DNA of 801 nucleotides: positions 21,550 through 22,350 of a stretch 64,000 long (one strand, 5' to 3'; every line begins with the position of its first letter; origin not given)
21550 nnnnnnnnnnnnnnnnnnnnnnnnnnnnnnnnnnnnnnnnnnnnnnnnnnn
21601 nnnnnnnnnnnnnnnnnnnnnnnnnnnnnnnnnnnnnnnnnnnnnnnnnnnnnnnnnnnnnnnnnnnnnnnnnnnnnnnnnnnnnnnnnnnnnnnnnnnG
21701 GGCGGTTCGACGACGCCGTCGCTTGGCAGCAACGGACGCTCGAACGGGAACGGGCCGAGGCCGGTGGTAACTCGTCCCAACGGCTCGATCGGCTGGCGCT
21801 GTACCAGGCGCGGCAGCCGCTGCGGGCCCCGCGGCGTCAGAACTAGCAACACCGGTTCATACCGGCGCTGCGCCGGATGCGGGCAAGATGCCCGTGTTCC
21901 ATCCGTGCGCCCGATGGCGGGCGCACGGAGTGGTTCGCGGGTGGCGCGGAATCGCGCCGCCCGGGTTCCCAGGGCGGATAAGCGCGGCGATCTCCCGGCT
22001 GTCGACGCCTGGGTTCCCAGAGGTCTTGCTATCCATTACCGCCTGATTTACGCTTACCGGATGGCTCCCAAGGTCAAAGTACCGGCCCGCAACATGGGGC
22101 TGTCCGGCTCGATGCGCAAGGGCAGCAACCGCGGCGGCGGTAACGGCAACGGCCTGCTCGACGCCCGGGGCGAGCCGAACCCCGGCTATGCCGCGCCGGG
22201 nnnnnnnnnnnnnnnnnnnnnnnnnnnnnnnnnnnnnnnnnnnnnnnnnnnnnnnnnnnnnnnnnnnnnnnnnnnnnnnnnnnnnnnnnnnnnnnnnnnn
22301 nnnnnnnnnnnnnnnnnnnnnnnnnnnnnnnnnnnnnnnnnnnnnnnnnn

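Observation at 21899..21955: Conserved 11-bp-stem palindrome with conserved 3' flank present twice (also at 43531-43590)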

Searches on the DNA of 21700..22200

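Call 11: search_rna_families(source=window, start=21700, end=22200, threshold=evalue, max_evalue=10)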
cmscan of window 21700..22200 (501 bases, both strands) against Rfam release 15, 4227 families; matches with E-value up to 10: 7.
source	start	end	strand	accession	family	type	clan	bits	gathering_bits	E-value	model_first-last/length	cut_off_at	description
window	21877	21981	+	RF01085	TLS-PK4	Cis-reg;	-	21.7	80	0.017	1-118/118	no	Pseudoknot of tRNA-like structure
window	21875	21970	+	RF02829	Scr4115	Gene; sRNA;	-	19.1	58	4.7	1-109/109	no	Streptomyces RNA 4115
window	21938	21963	+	RF02031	tpke11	Gene; sRNA;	-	14.5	43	2.7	21-47/77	no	tpke11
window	21897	21992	-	RF02868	ncS037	Gene; sRNA;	-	14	112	7.6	1-152/152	no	Burkholderia sRNA 37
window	21852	21909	-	RF02919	ilvB-OMG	Cis-reg;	-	12.7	95.9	0.27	140-203/209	no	ilvB-OMG RNA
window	21939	21962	-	RF01390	isrG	Gene; sRNA;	-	9.4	100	3.1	85-108/279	no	isrG Hfq binding RNA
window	21863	21919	-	RF02880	MH_s15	Gene; sRNA;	-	9.4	123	6.3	1-61/277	no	Mesorhizobail RNA 15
